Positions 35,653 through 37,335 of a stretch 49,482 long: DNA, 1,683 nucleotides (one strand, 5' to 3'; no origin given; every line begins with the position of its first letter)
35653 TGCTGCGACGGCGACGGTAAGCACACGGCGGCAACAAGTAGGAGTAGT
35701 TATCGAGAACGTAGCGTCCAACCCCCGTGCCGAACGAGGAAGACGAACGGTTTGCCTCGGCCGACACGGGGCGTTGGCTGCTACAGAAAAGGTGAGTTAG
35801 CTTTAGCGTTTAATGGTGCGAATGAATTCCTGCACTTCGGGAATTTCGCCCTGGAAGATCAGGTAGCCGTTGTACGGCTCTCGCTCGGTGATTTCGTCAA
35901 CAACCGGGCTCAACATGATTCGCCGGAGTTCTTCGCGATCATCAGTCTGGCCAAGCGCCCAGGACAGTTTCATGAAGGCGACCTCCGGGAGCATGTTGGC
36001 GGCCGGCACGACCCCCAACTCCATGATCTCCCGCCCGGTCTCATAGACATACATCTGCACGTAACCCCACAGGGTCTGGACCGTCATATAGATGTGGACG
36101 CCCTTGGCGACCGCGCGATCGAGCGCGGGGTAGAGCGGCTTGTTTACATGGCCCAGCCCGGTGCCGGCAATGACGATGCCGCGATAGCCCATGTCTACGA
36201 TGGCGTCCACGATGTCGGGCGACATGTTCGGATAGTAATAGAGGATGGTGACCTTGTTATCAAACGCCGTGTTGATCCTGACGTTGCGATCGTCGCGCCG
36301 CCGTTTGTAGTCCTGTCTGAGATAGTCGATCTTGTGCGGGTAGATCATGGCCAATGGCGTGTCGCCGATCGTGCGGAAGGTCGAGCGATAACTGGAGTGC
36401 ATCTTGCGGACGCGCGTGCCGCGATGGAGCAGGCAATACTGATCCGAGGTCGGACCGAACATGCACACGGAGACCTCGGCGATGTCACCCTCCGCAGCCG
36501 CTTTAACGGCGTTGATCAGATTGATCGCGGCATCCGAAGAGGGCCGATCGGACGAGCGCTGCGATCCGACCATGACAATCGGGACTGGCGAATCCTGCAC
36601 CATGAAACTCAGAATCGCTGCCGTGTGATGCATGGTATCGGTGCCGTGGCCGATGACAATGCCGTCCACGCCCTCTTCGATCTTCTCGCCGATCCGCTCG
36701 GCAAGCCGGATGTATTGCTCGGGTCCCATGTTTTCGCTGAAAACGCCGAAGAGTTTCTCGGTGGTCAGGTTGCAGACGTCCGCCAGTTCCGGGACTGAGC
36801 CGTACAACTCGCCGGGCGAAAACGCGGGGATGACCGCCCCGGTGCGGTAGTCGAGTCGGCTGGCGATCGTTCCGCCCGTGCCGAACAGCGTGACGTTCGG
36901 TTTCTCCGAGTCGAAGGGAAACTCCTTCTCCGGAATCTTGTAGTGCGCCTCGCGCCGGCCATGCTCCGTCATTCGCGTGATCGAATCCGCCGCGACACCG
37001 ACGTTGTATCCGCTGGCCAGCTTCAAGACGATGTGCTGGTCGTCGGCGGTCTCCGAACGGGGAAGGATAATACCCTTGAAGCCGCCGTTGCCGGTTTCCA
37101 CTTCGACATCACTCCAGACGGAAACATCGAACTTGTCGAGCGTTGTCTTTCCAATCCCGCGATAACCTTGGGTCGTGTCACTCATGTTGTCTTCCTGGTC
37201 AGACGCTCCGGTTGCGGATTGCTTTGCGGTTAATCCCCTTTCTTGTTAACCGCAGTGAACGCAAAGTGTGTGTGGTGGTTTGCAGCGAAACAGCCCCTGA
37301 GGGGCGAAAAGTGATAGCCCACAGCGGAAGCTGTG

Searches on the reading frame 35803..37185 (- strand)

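Call 58: search_protein_families(library=pfam, proteins=[window:35803-37185:-], max_evalue=0.001)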
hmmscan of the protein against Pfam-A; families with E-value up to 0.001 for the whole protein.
window:35803-37185:- (460 aa): 3 families
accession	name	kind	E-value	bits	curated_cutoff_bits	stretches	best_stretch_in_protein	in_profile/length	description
PF00710.25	Asparaginase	-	6.3e-56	189.4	22.5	1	97-291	1-190/193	Asparaginase, N-terminal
PF17763.6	Asparaginase_C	-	2.6e-34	118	34.6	1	311-424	1-114/114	Glutaminase/Asparaginase C-terminal domain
PF18195.6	GatD_N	-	5.6e-14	51.7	25.7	1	24-69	4-49/54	GatD N-terminal domain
